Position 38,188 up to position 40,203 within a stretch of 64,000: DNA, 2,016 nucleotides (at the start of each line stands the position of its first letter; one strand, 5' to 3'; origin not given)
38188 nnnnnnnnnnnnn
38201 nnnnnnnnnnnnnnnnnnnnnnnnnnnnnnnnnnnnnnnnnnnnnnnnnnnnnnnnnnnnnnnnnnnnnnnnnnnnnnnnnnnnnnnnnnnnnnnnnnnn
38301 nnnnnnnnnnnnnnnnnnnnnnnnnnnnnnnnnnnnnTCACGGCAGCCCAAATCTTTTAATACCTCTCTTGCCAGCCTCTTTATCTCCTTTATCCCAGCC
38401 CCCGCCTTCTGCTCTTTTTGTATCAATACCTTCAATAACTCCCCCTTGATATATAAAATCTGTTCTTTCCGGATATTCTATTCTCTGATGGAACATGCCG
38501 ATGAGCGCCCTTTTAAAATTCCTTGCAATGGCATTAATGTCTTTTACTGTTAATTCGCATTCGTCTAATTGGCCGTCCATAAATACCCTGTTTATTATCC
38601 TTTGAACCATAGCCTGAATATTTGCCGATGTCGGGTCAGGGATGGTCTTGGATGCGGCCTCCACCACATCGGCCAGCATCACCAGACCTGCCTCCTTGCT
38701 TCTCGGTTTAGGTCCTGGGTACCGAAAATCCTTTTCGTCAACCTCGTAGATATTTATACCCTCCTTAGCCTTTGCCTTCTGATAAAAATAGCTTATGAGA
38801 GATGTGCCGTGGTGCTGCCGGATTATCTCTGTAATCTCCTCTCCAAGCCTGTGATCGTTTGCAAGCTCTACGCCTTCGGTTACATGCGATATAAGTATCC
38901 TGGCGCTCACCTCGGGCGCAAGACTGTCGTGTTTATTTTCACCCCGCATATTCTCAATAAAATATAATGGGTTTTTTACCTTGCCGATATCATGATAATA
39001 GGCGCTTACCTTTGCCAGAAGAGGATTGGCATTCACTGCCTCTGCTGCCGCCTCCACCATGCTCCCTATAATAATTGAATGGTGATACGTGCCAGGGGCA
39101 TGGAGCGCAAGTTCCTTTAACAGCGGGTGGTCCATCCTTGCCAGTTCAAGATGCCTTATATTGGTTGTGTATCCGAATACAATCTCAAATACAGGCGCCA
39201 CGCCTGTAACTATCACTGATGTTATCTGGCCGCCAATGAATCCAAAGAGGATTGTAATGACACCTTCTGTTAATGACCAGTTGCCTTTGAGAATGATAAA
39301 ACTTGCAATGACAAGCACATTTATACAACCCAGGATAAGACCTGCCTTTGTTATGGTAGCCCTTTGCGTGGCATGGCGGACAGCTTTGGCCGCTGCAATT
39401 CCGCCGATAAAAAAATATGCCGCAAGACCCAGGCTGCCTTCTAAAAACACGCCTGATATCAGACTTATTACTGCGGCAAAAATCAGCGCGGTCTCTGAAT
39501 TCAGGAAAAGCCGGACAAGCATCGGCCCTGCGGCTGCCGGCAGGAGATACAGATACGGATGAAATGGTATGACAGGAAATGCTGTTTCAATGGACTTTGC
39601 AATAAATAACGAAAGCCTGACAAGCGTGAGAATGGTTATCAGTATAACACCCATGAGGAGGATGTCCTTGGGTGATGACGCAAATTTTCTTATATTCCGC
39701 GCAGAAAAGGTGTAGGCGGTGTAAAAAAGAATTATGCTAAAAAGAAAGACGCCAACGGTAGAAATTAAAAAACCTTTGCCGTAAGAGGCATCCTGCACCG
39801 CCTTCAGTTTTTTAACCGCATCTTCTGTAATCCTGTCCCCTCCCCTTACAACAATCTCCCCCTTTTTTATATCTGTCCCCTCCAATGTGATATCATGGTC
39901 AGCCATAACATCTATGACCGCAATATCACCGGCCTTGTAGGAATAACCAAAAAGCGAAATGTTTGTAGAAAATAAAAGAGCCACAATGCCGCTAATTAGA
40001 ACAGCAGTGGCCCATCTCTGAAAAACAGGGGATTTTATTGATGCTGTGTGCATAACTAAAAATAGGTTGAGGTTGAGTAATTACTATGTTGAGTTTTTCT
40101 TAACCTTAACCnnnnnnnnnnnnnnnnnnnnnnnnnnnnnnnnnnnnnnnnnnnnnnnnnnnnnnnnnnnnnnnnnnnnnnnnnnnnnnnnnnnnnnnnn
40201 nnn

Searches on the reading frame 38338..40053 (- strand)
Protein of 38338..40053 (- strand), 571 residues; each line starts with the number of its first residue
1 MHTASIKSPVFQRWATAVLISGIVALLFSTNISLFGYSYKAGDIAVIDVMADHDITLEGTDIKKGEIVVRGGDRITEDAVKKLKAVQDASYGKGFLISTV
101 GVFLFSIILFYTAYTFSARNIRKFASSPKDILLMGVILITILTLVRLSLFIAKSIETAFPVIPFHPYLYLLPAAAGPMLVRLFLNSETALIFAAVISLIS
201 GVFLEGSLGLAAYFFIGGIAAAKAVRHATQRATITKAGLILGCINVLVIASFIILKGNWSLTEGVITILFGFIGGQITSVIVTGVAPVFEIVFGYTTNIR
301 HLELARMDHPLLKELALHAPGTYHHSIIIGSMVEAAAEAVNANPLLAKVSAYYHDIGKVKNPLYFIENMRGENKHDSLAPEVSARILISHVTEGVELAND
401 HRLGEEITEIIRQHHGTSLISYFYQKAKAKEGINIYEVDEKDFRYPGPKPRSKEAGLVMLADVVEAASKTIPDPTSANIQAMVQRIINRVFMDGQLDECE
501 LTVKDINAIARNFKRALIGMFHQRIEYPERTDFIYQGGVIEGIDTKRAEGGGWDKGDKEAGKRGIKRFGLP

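Call 30: search_protein_families(library=pfam, proteins=[window:38338-40053:-], max_evalue=0.00001)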
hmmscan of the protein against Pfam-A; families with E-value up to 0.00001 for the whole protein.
window:38338-40053:- (571 aa): 2 families
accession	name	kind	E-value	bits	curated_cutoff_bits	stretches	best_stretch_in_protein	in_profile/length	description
PF07698.17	7TM-7TMR_HD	-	3.1e-36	125.5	29.4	1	99-297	4-190/190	7TM receptor with intracellular HD hydrolase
PF01966.28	HD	-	1.8e-14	54.5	22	1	322-466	1-115/116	HD domain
